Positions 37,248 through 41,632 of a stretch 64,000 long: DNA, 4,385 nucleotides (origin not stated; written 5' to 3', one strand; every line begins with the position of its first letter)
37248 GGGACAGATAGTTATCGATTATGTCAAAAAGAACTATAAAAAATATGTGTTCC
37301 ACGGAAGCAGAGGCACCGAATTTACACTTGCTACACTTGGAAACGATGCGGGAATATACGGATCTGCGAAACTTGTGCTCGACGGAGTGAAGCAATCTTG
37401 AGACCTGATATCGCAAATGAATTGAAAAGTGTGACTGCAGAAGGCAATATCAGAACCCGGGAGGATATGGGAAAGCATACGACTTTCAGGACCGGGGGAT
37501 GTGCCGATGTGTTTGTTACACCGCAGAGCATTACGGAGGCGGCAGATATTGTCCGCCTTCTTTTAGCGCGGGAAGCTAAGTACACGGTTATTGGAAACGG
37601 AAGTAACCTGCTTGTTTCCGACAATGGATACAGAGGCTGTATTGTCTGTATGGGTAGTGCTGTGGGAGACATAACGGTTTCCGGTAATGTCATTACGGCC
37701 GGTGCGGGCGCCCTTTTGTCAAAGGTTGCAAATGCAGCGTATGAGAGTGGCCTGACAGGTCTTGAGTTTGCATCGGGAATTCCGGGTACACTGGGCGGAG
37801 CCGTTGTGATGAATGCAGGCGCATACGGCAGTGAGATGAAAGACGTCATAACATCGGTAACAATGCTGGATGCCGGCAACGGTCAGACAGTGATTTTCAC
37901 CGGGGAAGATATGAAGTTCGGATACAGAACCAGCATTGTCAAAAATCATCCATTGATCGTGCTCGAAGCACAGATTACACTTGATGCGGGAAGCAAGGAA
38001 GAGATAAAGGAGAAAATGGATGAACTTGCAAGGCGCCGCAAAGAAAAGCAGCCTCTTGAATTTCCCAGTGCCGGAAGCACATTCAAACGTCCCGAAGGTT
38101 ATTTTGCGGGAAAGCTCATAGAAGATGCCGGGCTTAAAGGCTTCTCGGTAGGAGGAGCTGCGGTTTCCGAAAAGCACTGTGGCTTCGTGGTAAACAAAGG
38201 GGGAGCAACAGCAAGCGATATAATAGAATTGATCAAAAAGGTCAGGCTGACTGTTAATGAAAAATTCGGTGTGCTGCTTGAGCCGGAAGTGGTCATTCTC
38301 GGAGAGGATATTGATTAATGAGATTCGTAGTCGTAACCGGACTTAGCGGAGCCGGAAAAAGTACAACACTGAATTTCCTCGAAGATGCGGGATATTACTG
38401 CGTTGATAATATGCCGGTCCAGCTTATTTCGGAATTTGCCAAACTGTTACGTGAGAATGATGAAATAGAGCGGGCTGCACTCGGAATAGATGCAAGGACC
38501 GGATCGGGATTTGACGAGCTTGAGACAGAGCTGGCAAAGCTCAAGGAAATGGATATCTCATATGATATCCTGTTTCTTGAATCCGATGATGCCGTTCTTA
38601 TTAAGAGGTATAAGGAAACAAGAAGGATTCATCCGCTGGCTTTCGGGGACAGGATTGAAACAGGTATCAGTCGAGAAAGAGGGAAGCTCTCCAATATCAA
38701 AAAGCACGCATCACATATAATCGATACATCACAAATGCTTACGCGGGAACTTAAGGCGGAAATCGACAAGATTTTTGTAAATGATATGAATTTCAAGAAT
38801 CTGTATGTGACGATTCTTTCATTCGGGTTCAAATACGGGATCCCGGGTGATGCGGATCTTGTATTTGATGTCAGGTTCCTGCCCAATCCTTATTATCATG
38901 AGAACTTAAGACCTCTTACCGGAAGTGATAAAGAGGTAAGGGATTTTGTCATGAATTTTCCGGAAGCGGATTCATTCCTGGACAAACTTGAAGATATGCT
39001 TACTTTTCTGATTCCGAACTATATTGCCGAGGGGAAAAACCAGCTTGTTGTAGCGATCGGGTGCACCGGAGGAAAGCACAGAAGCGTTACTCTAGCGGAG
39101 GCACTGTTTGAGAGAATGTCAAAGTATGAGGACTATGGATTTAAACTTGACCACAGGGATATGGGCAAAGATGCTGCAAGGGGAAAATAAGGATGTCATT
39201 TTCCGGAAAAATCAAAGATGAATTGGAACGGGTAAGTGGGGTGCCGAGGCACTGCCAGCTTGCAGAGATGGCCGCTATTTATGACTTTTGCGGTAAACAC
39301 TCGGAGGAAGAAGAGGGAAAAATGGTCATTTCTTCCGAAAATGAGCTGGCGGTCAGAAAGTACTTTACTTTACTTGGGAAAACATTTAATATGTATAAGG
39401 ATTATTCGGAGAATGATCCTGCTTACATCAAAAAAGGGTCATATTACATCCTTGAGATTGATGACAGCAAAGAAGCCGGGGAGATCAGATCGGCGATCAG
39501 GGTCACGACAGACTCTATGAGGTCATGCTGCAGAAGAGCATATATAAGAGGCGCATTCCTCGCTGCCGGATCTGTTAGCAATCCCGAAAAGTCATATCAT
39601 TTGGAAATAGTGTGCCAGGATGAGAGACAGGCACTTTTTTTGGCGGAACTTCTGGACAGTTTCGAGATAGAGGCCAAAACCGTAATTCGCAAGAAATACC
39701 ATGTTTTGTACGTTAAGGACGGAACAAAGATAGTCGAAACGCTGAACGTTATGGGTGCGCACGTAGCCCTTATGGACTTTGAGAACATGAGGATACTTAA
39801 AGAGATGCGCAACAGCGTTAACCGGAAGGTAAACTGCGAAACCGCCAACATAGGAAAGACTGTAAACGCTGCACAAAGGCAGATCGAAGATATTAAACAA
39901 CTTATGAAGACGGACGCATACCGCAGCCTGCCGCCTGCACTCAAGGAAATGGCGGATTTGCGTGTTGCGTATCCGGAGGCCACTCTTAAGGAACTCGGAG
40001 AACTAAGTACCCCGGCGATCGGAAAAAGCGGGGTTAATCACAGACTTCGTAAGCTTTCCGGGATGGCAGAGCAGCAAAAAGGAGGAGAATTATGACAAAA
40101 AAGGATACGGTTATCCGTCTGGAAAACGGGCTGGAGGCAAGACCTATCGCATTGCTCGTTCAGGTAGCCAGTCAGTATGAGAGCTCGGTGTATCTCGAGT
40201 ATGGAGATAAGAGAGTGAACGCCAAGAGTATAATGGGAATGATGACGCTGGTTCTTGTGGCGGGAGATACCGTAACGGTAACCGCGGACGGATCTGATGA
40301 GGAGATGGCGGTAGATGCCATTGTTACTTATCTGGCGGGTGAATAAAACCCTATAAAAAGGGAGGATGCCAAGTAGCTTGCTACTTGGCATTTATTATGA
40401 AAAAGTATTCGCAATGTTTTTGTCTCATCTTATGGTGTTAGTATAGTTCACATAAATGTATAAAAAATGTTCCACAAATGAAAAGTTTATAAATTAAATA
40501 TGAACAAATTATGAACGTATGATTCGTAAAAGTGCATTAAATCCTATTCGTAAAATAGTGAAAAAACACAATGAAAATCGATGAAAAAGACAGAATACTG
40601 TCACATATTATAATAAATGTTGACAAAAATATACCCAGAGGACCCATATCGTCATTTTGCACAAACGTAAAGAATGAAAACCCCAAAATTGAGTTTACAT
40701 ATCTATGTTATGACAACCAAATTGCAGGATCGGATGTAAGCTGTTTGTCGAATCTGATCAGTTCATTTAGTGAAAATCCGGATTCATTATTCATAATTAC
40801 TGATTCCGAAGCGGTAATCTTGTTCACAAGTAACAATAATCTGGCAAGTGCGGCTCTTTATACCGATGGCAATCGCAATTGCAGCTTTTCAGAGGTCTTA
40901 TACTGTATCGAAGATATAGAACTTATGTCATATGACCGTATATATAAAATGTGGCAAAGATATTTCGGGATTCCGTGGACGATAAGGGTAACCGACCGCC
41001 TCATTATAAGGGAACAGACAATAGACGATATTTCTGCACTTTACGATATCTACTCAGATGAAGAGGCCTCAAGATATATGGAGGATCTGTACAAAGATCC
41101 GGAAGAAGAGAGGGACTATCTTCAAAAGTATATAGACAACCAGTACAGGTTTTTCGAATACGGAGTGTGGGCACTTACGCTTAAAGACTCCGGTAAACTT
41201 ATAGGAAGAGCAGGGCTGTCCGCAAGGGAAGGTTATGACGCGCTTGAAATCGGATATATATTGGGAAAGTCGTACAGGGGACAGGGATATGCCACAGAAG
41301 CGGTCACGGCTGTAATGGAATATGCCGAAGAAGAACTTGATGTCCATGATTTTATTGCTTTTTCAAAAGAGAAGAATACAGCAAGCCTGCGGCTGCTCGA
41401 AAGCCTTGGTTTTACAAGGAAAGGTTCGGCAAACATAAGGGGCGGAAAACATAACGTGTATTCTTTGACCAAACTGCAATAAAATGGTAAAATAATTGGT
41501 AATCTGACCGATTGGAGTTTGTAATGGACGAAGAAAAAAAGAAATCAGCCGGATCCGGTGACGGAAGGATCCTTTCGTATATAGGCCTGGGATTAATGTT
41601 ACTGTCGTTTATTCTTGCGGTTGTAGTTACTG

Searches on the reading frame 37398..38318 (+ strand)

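Call 11: search_protein_families(library=pfam, proteins=[window:37398-38318:+])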
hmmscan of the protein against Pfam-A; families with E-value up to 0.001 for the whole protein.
window:37398-38318:+ (306 aa): 2 families
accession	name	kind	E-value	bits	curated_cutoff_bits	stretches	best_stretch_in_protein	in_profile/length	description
PF02873.21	MurB_C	-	3.2e-40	136.8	27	1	202-300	1-98/99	UDP-N-acetylenolpyruvoylglucosamine reductase, C-terminal domain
PF01565.28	FAD_binding_4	-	2.8e-22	79.4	26.4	1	37-165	2-136/139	FAD binding domain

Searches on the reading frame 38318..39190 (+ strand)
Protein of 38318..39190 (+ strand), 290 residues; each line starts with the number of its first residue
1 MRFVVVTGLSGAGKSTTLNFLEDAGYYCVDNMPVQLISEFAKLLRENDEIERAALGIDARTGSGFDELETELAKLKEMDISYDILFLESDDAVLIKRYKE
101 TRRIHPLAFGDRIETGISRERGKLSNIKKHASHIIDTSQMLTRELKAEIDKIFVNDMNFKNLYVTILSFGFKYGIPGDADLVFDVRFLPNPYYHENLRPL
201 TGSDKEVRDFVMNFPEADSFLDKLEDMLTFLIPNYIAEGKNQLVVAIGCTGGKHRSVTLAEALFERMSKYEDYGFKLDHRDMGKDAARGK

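Call 11: search_protein_families(library=pfam, proteins=[window:38318-39190:+])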
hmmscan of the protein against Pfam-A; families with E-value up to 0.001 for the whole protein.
window:38318-39190:+ (290 aa): 2 families
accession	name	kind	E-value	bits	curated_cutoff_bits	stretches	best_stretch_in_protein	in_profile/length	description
PF22740.1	PapZ_C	-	2.2e-48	163.8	27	1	163-282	2-120/121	RapZ C-terminal domain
PF03668.21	RapZ-like_N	-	1.7e-44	151.8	25.4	1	1-155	1-156/158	RapZ-like N-terminal domain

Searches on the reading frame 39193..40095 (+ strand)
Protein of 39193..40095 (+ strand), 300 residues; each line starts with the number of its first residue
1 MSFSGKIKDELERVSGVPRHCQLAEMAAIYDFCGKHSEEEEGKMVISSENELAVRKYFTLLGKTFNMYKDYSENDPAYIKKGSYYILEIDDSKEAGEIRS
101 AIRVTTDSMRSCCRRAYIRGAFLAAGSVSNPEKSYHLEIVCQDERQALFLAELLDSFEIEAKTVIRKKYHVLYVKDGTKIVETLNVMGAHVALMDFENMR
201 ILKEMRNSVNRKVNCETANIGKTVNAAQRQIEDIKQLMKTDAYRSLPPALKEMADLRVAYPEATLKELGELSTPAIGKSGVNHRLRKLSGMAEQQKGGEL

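Call 11: search_protein_families(library=pfam, proteins=[window:39193-40095:+])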
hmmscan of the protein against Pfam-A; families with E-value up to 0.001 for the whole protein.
window:39193-40095:+ (300 aa): 4 families
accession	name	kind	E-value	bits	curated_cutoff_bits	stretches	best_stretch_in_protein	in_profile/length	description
PF02650.20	HTH_WhiA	-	9.9e-34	116.1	27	1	209-292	1-84/84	WhiA C-terminal HTH domain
PF14527.11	LAGLIDADG_WhiA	-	1.3e-31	109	23.2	1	115-206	2-93/93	WhiA LAGLIDADG-like domain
PF10298.14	WhiA_N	-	6.4e-09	36.2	23.4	1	19-92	1-75/86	WhiA N-terminal LAGLIDADG-like domain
PF14528.11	LAGLIDADG_3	-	1.4e-05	25.7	22.5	1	114-183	3-65/82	LAGLIDADG-like domain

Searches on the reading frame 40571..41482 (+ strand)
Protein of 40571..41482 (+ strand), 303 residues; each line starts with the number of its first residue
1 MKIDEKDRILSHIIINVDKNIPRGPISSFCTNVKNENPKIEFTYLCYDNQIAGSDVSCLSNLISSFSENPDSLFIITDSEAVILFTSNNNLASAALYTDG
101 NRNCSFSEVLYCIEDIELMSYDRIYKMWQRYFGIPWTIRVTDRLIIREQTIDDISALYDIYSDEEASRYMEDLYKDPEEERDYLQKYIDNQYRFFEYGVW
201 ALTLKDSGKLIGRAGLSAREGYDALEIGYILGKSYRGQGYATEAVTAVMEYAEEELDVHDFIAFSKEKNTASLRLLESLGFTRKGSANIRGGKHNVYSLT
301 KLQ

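Call 10: search_protein_families(library=pfam, proteins=[window:40571-41482:+])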
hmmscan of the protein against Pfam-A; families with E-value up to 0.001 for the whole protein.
window:40571-41482:+ (303 aa): 5 families
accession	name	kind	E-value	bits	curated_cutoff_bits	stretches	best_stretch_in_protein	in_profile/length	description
PF13302.13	Acetyltransf_3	-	7.8e-34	117.8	25.4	1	143-282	1-138/138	Acetyltransferase (GNAT) domain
PF00583.31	Acetyltransf_1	-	4.6e-14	53.1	20.7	1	173-281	7-116/116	Acetyltransferase (GNAT) family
PF13420.13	Acetyltransf_4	-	0.00029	21.3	24.3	1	150-285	5-138/155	Acetyltransferase (GNAT) domain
PF13508.13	Acetyltransf_7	-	0.00031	21.5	27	1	204-282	8-83/84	Acetyltransferase (GNAT) domain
PF08445.16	FR47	-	0.00045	20.6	22.1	0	233-283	31-79/86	FR47-like protein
